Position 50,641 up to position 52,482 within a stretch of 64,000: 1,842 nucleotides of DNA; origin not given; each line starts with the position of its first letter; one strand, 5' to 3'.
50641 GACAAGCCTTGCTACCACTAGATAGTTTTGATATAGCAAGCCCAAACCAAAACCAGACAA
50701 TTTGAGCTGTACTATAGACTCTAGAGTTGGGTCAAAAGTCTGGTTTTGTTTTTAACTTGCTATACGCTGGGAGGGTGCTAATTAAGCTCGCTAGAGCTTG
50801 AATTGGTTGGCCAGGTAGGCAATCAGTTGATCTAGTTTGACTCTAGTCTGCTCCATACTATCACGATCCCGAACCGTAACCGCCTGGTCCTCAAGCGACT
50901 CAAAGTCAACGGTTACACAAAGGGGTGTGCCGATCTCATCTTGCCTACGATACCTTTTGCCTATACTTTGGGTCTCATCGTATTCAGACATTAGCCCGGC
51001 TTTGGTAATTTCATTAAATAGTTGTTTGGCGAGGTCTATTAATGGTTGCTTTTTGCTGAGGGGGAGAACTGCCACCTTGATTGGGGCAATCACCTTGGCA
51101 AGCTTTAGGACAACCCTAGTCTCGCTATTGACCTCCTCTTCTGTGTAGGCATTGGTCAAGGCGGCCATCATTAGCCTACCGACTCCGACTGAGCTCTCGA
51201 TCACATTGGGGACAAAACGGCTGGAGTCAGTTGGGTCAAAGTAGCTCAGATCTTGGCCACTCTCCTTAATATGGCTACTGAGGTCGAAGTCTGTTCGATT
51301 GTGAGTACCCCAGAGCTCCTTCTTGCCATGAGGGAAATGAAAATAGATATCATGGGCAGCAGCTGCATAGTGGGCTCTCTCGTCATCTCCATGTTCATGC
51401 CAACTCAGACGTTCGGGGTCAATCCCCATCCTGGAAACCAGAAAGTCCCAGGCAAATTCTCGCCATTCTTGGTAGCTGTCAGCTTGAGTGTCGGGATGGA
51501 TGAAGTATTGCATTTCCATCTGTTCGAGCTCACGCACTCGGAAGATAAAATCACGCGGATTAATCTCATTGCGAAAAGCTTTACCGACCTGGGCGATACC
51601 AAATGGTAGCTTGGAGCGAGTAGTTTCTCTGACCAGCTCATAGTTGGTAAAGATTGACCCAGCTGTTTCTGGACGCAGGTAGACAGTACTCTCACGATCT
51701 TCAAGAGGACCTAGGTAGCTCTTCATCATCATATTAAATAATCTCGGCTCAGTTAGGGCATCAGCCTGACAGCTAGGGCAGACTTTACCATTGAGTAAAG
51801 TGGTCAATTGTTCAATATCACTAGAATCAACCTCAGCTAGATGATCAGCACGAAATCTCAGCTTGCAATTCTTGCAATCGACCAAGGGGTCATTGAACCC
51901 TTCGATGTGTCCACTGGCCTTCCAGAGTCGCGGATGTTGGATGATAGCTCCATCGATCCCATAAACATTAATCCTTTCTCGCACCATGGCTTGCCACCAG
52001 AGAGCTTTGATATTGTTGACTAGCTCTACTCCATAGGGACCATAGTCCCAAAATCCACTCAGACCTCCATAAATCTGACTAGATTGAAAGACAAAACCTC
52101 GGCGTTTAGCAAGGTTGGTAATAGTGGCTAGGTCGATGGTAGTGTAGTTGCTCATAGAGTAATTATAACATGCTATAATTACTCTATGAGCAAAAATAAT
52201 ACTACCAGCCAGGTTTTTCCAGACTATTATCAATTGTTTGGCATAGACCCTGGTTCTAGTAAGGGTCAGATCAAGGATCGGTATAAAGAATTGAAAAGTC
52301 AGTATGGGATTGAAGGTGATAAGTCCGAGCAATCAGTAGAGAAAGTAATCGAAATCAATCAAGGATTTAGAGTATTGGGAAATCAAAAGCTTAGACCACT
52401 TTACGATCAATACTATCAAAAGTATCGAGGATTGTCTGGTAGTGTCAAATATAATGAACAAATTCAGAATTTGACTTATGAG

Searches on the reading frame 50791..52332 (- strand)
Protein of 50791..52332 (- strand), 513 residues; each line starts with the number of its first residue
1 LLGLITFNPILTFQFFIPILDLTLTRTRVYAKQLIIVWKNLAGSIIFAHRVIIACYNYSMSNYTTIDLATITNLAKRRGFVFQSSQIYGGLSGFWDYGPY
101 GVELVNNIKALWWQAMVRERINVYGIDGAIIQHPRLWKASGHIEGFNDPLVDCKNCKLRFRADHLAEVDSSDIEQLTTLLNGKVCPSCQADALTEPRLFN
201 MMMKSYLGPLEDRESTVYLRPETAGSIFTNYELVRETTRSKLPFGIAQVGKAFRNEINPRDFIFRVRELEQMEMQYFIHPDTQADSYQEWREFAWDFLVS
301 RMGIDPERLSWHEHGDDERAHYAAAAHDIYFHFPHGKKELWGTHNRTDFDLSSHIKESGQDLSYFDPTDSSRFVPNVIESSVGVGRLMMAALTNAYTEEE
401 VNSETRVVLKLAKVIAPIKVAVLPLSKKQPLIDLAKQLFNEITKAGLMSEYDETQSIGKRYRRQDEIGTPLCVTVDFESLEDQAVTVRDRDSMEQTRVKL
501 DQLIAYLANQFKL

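Call 89: search_protein_families(library=pfam, proteins=[window:50791-52332:-], max_evalue=0.00001)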
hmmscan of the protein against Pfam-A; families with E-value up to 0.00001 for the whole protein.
window:50791-52332:- (513 aa): 2 families
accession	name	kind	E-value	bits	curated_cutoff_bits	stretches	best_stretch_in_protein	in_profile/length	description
PF03129.25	HGTP_anticodon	-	3.2e-24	85.3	21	1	419-509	1-93/94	Anticodon binding domain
PF00587.30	tRNA-synt_2b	-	2.6e-11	44.3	29.3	1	212-394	5-178/179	tRNA synthetase class II core domain (G, H, P, S and T)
